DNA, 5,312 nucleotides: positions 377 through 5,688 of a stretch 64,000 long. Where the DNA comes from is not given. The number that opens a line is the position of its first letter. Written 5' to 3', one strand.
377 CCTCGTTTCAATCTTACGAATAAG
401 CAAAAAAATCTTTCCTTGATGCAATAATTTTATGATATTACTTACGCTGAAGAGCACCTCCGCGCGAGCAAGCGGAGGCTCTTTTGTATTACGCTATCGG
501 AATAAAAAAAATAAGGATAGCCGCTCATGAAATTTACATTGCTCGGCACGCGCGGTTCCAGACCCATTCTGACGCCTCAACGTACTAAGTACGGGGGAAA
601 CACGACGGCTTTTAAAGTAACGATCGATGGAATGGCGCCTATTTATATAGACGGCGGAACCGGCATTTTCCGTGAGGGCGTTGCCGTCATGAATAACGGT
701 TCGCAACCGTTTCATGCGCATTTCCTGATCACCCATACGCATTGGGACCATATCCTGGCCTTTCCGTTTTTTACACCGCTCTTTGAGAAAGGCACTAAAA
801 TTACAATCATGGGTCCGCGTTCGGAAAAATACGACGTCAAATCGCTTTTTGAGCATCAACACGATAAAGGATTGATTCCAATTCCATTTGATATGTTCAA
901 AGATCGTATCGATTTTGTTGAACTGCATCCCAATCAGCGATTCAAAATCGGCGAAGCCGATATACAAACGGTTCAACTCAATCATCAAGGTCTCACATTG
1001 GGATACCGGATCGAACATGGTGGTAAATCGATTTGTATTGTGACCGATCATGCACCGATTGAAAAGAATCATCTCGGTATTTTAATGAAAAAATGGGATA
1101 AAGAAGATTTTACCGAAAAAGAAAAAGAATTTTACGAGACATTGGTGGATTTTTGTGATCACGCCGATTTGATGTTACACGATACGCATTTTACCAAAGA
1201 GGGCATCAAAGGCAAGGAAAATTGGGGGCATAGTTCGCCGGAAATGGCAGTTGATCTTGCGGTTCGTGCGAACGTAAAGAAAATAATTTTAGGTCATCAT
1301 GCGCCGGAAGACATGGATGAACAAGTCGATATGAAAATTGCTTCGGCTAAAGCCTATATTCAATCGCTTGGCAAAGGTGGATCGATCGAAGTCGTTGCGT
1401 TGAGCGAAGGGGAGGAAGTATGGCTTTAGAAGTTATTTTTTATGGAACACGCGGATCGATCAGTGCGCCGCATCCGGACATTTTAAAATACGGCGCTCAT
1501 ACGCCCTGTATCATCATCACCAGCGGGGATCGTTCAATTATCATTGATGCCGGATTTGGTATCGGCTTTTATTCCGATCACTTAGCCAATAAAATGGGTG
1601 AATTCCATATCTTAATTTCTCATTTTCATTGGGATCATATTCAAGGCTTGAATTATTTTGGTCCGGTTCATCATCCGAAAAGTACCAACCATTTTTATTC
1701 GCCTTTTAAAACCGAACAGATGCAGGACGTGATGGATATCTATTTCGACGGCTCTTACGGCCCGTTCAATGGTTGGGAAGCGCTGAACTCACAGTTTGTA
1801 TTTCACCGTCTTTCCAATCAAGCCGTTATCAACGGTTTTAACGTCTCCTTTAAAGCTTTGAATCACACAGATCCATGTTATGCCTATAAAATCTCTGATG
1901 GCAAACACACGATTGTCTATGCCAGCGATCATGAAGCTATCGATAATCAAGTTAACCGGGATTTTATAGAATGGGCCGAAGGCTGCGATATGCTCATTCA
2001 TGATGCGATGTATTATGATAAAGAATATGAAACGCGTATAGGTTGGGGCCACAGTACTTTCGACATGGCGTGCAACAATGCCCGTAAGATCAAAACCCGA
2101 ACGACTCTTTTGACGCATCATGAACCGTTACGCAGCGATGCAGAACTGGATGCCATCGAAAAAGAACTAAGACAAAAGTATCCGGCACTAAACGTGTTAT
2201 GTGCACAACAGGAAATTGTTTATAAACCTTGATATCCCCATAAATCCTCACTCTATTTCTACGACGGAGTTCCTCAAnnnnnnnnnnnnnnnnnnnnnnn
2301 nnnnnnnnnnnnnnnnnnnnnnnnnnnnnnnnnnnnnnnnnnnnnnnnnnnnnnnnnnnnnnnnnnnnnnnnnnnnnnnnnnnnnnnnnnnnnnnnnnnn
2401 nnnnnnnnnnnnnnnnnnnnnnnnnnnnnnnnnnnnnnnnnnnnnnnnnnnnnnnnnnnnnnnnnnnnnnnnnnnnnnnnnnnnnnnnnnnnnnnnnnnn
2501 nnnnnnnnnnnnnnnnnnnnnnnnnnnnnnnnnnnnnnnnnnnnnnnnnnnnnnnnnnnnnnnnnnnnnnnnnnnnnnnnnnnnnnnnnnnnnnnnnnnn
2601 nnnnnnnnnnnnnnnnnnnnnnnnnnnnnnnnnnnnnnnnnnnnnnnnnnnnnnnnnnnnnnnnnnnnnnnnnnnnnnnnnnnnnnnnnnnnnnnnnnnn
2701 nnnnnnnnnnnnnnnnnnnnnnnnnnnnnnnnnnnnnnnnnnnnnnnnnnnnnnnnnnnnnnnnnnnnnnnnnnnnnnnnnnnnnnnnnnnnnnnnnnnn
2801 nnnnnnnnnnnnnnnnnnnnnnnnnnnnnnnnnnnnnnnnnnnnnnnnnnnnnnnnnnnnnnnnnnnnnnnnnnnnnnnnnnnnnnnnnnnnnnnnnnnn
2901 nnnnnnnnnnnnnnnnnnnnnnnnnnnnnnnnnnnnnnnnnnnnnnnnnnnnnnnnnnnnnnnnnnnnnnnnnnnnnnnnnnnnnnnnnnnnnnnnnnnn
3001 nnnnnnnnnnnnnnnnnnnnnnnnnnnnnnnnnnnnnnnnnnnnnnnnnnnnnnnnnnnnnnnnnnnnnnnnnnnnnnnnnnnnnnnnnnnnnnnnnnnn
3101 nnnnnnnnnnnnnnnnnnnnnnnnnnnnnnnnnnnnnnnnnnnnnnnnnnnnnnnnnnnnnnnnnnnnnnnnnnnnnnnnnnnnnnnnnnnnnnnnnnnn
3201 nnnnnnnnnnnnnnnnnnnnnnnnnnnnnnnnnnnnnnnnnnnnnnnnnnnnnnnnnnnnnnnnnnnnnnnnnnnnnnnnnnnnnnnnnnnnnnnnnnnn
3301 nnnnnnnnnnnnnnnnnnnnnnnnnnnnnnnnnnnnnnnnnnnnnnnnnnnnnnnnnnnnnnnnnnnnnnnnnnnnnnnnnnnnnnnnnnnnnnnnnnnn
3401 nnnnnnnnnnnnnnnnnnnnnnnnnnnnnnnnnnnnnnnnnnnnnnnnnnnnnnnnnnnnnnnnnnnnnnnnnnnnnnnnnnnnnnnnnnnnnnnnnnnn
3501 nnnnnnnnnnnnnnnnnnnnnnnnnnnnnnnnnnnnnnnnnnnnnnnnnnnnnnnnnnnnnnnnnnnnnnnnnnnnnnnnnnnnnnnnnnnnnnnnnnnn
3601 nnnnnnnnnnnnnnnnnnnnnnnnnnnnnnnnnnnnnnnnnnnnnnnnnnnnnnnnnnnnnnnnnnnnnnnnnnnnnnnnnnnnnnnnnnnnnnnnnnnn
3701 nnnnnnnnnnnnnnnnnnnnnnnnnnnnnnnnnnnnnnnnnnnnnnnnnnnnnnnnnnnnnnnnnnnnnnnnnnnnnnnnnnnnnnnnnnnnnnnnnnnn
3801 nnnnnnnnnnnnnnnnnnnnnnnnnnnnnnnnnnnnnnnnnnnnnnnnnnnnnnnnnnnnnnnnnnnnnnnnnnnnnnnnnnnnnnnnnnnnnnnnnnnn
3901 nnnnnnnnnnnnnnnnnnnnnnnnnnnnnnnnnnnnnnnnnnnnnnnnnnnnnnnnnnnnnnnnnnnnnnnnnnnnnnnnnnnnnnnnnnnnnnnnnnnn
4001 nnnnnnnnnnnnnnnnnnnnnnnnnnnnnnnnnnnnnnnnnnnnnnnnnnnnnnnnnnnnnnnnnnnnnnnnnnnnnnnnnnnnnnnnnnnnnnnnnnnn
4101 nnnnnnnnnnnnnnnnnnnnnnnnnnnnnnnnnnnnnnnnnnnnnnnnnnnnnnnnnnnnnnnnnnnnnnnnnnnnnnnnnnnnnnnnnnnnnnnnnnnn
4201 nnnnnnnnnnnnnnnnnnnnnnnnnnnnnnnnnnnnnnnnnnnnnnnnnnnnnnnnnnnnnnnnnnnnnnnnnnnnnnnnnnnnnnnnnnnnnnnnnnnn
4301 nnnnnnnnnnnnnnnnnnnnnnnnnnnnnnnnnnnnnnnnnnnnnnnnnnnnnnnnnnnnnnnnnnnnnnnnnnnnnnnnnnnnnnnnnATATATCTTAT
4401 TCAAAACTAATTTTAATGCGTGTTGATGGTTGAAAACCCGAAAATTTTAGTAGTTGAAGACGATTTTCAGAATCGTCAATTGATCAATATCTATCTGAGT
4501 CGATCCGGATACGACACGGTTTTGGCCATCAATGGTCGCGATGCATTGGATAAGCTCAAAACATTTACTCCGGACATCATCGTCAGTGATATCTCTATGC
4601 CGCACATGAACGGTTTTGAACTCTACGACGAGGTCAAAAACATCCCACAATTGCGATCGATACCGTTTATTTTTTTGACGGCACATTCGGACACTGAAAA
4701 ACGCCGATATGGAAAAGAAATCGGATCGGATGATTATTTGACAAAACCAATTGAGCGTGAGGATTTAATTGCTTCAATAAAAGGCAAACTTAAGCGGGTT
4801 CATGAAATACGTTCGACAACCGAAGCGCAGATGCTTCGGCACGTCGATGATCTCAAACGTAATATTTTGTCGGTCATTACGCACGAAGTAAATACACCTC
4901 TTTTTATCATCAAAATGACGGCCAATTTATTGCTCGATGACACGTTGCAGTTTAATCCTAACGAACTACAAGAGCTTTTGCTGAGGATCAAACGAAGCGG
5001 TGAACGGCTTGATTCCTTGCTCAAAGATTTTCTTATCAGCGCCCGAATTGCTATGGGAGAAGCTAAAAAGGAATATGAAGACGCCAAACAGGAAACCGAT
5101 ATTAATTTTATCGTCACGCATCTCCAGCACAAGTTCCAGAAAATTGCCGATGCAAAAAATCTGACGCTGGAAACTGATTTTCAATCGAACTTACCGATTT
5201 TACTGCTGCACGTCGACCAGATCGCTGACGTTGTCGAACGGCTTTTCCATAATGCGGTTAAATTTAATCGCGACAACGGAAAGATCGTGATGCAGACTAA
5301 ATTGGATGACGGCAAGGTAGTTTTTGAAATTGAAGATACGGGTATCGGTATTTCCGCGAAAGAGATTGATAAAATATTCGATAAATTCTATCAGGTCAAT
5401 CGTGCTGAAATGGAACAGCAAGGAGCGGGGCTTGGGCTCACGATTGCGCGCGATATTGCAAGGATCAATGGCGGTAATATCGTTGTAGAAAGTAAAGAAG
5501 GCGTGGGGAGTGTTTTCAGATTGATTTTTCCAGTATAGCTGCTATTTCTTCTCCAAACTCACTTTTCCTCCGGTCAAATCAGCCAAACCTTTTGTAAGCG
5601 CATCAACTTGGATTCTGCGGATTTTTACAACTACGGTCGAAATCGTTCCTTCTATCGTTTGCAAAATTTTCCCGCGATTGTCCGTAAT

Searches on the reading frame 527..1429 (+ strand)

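Call 94: search_protein_families(library=pfam, proteins=[window:527-1429:+], max_evalue=0.00001)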
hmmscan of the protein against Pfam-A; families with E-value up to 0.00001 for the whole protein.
window:527-1429:+ (300 aa): 1 family
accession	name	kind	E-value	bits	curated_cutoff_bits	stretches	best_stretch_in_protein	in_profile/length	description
PF12706.13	Lactamase_B_2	-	7.7e-14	52.2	27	1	66-188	34-155/200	Beta-lactamase superfamily domain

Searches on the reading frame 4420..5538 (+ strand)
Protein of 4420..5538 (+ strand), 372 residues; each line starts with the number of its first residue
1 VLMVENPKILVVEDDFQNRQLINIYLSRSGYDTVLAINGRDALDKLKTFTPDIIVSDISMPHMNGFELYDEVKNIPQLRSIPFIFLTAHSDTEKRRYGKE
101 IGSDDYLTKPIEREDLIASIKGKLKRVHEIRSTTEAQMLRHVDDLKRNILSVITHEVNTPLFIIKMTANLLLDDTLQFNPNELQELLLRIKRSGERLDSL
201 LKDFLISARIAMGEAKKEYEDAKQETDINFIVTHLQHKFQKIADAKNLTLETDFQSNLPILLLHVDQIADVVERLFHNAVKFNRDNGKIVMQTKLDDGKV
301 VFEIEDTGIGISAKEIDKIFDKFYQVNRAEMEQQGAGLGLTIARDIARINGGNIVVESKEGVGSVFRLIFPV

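Call 94: search_protein_families(library=pfam, proteins=[window:4420-5538:+], max_evalue=0.00001)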
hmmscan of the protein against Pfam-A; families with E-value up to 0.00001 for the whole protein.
window:4420-5538:+ (372 aa): 3 families
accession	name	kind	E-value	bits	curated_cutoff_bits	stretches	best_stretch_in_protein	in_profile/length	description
PF00072.30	Response_reg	-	1.5e-26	93.2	30.2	1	9-120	1-110/111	Response regulator receiver domain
PF02518.31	HATPase_c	-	5e-22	78.9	26.4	1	266-371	4-108/111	Histidine kinase-, DNA gyrase B-, and HSP90-like ATPase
PF00512.31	HisKA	-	2e-11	44.2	26.9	1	146-210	2-63/66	His Kinase A (phospho-acceptor) domain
